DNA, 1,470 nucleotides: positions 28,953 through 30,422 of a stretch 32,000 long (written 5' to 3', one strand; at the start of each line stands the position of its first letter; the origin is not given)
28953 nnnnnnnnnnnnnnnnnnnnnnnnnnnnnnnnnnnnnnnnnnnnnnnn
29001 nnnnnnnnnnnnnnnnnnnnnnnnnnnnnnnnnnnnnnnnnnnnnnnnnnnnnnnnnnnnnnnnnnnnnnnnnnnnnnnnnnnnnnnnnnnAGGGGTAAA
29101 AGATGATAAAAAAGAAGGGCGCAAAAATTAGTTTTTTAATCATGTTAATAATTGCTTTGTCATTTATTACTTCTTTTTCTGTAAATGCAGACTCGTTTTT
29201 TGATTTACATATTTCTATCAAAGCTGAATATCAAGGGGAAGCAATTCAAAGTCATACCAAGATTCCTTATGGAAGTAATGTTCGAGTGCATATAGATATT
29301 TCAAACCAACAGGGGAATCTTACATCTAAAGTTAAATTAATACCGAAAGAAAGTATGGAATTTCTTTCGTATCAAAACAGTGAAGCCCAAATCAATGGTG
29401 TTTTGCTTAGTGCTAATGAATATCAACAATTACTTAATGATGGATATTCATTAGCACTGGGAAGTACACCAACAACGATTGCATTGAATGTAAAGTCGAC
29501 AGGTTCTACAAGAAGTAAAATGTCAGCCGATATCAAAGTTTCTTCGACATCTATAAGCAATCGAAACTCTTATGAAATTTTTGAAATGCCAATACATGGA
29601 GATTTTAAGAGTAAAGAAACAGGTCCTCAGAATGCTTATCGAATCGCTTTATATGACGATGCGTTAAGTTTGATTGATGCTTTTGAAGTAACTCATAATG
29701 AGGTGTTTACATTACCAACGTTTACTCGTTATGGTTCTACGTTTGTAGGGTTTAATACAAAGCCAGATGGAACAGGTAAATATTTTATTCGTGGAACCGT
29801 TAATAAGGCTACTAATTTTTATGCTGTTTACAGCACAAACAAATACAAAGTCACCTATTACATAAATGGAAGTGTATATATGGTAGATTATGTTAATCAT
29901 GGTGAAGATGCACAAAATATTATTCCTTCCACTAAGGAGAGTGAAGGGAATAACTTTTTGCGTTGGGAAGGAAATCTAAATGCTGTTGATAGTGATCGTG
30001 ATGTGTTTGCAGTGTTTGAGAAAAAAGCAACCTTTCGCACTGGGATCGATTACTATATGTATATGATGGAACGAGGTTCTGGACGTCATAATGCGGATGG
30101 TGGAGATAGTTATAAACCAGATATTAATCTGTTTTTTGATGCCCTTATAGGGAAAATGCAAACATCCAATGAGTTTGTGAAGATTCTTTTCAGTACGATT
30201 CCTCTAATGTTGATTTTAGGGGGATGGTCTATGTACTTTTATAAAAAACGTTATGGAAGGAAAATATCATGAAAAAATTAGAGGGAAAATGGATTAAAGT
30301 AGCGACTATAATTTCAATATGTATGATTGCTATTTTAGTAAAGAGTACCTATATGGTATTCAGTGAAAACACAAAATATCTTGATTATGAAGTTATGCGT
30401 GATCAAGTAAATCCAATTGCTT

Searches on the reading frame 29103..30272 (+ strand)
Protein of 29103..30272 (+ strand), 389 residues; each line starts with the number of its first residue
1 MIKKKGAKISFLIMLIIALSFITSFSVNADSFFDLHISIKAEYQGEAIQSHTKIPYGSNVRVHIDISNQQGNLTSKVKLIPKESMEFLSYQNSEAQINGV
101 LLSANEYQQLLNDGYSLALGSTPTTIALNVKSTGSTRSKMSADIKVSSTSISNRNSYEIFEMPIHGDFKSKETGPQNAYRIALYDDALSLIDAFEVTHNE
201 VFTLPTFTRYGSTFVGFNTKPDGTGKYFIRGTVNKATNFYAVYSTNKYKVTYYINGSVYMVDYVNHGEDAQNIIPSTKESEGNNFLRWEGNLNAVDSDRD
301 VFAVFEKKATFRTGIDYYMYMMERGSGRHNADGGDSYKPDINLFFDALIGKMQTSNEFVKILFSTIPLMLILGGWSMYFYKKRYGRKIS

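Call 13: search_protein_families(library=pfam, proteins=[window:29103-30272:+], max_evalue=0.001)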
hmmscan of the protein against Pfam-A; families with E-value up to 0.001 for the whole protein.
window:29103-30272:+ (389 aa): 1 family
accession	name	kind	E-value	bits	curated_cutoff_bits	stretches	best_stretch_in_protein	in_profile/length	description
PF09479.16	Flg_new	-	4.4e-07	30.4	27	1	195-242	15-65/65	Listeria-Bacteroides repeat domain (List_Bact_rpt)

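Call 14: search_protein_families(library=ncbifam, proteins=[window:29103-30272:+], max_evalue=1)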
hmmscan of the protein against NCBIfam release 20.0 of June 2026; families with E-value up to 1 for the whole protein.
window:29103-30272:+ (389 aa): 0 families

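Call 103: find_encoding_contigs(protein=window:29103-30272:+, flank=10000, max_places=1)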
Protein window:29103-30272:+ (389 aa): 5 contigs read that carry it; 1 place shown.
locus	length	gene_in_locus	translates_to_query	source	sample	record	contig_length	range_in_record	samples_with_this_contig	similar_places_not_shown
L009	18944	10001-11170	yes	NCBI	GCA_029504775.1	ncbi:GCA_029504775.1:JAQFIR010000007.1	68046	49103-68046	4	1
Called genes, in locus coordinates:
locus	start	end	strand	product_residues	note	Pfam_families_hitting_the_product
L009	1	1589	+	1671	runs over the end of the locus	-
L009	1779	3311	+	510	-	-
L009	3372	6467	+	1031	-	PF07523:Big_3 (faint)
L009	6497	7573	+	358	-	-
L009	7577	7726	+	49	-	-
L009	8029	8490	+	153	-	PF06998:DUF1307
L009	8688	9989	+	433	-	PF04542:Sigma70_r2, PF08281:Sigma70_r4_2, PF04545:Sigma70_r4 (weak)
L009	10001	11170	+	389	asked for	PF09479:Flg_new (faint)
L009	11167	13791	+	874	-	PF12799:LRR_4 (weak), PF16403:Bact_surface_Ig-like (weak)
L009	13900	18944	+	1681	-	PF20585:Pectate_lyase_5, PF16403:Bact_surface_Ig-like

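Call 105: search_protein_families(library=pfam, proteins=[L009:11167-13791:+, L009:13900-18942:+], max_evalue=0.01)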
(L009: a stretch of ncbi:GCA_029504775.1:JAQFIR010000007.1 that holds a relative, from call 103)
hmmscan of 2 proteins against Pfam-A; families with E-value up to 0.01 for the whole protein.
L009:11167-13791:+ (874 aa): 3 families
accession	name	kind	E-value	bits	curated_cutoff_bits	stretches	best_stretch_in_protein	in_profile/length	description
PF12799.13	LRR_4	-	1.3e-09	38.4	27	2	282-321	3-43/44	Leucine Rich repeats (2 copies)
PF16403.11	Bact_surface_Ig-like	-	1.6e-07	31.7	27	1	462-526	11-71/71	Bacterial surface protein, Ig-like domain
PF23952.1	LRR_EndoS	-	0.0062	17.2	27.9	0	283-311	26-54/116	Endo-beta-N-acetylglucosaminidase EndoS LRR domain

L009:13900-18942:+ (1681 aa): 3 families
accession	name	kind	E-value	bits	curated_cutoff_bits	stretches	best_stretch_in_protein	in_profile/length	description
PF16403.11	Bact_surface_Ig-like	-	5.8e-26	90.8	27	2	1177-1242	8-71/71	Bacterial surface protein, Ig-like domain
PF20585.4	Pectate_lyase_5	-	2.1e-11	44.5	24.3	1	104-237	4-120/126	Putative pectate lyase-like adhesive domain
PF21702.3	GLGE_C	-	0.0035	18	27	0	1578-1609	48-79/87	GLGE, C-terminal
